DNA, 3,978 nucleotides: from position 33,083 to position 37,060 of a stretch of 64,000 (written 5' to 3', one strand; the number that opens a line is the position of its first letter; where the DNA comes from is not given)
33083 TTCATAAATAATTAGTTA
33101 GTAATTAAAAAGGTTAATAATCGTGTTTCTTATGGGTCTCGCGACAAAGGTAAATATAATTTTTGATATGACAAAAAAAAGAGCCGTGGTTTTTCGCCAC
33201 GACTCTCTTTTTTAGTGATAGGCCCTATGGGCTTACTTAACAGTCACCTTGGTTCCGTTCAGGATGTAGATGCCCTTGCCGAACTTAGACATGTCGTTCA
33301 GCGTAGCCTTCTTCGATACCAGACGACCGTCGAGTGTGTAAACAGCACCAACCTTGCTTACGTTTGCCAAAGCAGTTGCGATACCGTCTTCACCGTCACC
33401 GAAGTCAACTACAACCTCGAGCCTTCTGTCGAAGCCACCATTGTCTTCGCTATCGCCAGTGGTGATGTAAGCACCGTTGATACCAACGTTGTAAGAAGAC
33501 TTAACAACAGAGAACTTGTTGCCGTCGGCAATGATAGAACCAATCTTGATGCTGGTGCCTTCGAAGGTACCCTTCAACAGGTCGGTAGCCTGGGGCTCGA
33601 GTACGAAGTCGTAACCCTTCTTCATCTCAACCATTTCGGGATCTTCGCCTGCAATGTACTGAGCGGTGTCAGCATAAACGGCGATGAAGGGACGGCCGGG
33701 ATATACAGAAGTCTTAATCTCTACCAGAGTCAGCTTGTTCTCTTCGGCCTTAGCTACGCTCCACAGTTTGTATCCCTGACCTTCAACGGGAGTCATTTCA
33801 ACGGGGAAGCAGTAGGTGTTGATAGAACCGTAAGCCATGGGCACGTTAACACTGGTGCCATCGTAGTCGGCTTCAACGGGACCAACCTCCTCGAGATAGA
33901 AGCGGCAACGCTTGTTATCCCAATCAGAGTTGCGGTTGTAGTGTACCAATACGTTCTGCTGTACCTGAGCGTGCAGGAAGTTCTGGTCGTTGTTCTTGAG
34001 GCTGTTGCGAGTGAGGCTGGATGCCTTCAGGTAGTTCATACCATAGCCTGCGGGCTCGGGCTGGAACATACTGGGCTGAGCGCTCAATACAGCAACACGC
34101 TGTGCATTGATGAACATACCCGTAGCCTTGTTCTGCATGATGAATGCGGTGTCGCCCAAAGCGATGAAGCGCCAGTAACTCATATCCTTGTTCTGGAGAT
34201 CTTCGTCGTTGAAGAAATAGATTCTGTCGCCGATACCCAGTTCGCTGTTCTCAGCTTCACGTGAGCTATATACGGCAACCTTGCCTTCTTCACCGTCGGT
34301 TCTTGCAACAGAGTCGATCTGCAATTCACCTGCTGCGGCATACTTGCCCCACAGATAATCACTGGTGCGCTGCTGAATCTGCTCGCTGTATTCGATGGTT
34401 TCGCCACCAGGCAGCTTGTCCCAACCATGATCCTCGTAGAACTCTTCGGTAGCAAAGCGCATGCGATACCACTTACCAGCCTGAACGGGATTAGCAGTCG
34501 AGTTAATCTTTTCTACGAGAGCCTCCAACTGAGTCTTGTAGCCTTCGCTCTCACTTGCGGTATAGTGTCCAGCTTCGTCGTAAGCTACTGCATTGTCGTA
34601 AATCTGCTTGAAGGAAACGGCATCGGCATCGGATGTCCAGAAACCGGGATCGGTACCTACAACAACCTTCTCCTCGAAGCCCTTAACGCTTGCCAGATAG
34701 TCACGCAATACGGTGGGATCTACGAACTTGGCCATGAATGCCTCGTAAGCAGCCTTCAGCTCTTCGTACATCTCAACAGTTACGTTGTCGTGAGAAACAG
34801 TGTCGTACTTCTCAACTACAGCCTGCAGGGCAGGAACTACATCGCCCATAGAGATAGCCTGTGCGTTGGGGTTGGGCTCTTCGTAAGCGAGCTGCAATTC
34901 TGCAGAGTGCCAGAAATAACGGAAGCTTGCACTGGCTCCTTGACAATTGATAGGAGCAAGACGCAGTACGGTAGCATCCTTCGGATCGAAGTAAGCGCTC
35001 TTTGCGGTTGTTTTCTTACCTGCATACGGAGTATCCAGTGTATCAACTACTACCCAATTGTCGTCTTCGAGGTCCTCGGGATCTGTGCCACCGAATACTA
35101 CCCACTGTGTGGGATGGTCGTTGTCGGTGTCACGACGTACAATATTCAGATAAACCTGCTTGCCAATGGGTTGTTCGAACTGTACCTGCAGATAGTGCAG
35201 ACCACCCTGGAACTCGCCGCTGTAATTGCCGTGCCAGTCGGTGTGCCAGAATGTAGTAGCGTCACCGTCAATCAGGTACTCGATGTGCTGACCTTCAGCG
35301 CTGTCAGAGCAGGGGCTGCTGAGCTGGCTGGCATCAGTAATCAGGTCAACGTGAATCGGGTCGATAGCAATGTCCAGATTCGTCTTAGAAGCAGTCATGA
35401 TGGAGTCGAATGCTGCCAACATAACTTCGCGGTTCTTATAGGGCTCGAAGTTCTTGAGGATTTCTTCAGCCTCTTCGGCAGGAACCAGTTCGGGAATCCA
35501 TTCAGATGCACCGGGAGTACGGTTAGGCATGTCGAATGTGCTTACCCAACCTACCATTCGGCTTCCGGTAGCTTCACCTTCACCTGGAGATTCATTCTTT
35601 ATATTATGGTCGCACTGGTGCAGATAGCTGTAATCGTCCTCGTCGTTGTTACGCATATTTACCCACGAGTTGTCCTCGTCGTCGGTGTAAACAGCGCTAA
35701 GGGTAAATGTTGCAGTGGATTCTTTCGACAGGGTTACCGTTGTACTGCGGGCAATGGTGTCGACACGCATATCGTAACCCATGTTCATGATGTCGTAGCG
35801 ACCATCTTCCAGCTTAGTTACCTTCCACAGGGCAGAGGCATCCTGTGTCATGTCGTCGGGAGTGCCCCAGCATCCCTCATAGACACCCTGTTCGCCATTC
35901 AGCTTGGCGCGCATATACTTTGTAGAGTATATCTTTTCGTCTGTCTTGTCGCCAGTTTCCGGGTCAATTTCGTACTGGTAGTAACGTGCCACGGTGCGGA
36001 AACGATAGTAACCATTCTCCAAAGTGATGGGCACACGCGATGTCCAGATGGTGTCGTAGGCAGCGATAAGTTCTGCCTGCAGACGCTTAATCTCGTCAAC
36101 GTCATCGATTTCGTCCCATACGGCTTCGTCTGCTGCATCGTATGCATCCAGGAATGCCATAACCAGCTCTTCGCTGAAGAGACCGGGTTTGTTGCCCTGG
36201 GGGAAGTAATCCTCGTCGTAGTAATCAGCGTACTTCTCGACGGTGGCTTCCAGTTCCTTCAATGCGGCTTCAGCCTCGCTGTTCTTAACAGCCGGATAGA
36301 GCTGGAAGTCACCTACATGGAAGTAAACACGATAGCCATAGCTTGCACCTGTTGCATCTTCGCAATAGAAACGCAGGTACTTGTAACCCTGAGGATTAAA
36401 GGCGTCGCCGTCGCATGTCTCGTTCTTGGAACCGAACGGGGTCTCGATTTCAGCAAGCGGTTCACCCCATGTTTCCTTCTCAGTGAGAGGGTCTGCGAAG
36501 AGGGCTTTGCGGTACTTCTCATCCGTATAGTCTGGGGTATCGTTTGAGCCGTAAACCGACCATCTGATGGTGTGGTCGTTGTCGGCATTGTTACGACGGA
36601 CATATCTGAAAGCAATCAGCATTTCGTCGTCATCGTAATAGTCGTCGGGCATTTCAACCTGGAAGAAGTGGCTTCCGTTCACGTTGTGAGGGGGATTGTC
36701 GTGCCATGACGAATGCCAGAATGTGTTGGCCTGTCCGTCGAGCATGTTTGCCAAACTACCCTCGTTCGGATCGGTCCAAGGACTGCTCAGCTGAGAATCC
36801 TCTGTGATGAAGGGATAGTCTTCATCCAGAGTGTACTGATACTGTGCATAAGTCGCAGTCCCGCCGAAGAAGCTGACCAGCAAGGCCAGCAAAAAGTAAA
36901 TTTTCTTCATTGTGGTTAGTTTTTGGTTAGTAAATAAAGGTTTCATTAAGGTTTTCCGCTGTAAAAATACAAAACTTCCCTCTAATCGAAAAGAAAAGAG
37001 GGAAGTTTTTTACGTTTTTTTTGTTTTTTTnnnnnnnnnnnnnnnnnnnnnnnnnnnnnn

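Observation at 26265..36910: Three consecutive T9SS cargo genes: an M60-like putative mucinase plus two giant discoidin/ricin-module proteins, a candidate SusCD-independent host-glycoprotein attack locus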

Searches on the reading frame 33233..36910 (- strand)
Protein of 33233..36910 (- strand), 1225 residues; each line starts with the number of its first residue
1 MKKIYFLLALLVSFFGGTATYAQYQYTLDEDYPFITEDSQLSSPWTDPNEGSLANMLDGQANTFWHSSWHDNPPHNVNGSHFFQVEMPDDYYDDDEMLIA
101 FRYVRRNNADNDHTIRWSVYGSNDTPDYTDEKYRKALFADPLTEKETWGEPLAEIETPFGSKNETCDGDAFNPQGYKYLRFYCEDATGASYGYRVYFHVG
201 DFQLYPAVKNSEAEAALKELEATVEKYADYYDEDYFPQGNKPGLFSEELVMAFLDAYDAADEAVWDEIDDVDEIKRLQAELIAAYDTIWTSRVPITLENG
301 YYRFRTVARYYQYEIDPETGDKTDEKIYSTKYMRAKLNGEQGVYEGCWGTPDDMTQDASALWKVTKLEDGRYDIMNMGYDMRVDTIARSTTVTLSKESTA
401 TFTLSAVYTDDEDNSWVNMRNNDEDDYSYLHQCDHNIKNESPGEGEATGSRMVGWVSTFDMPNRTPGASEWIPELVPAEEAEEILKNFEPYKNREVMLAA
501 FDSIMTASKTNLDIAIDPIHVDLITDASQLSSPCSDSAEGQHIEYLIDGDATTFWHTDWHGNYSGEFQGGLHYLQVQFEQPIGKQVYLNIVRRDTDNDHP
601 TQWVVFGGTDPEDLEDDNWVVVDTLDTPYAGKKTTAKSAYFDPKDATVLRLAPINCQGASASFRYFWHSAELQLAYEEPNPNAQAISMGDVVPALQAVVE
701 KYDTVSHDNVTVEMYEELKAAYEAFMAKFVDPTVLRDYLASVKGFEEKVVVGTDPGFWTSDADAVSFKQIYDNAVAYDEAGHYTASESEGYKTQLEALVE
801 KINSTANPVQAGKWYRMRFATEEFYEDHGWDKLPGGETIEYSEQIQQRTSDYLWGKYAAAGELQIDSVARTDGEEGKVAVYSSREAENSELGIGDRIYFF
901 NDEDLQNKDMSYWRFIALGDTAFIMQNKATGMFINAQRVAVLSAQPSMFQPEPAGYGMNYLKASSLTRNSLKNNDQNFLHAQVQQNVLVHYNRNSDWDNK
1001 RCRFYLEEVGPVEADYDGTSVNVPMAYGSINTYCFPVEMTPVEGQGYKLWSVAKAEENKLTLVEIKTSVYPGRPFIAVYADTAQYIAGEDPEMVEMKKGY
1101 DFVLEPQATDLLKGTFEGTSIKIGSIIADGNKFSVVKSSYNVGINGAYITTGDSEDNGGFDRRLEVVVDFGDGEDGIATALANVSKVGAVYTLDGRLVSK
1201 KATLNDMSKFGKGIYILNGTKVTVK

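Call 5: search_protein_families(library=pfam, proteins=[window:33233-36910:-], max_evalue=0.01)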
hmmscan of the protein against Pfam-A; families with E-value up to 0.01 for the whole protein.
window:33233-36910:- (1225 aa): 1 family
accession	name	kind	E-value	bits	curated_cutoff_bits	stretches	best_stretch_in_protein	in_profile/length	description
PF00754.31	F5_F8_type_C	-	1.4e-09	38.6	28.2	2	535-655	5-114/127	F5/8 type C domain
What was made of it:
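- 33233..36910 (-): Gene A: a 1225-aa giant multi-lectin protein. Order of parts: signal peptide, N-terminal discoidin, helical spacer, beta-trefoil-like domain, discoidin, helical spacer, beta-trefoil-like domain, beta-sandwich, short tail. Pfam F5_F8_type_C at 38.6 bits with two stretches (call 5).
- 36290..36829 (-): Gene A, N-terminal discoidin (F5/8 type C) domain, aa 28-207. Second Pfam stretch (call 5).
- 34946..35308 (-): Gene A, central discoidin domain (Pfam stretch aa 535-655). Call 5.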

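Call 6: search_protein_families(library=ncbifam, proteins=[window:33233-36910:-], max_evalue=0.01)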
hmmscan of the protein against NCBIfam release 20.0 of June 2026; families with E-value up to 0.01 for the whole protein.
window:33233-36910:- (1225 aa): 0 families

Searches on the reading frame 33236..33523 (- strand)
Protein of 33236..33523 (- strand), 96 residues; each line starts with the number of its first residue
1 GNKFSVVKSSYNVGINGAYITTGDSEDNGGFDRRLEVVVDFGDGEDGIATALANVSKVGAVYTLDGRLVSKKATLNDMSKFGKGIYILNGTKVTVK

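Call 9: search_protein_families(library=pfam, proteins=[window:33236-33523:-], max_evalue=10)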
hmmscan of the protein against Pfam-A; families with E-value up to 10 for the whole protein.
seq(96 aa): 0 families

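Call 19: search_protein_families(library=ncbifam, proteins=[window:33236-33523:-], max_evalue=10)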
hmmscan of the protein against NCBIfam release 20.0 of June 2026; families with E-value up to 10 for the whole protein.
seq(96 aa): 1 family
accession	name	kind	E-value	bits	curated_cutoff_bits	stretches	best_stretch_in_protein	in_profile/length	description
TIGR04183.1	Por_Secre_tail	domain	0.087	12.8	23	1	60-89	24-57/72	T9SS type A sorting domain-containing protein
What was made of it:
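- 33236..33388 (-): Gene A, short C-terminal tail. TIGR04183 at 12.8 bits (call 19).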
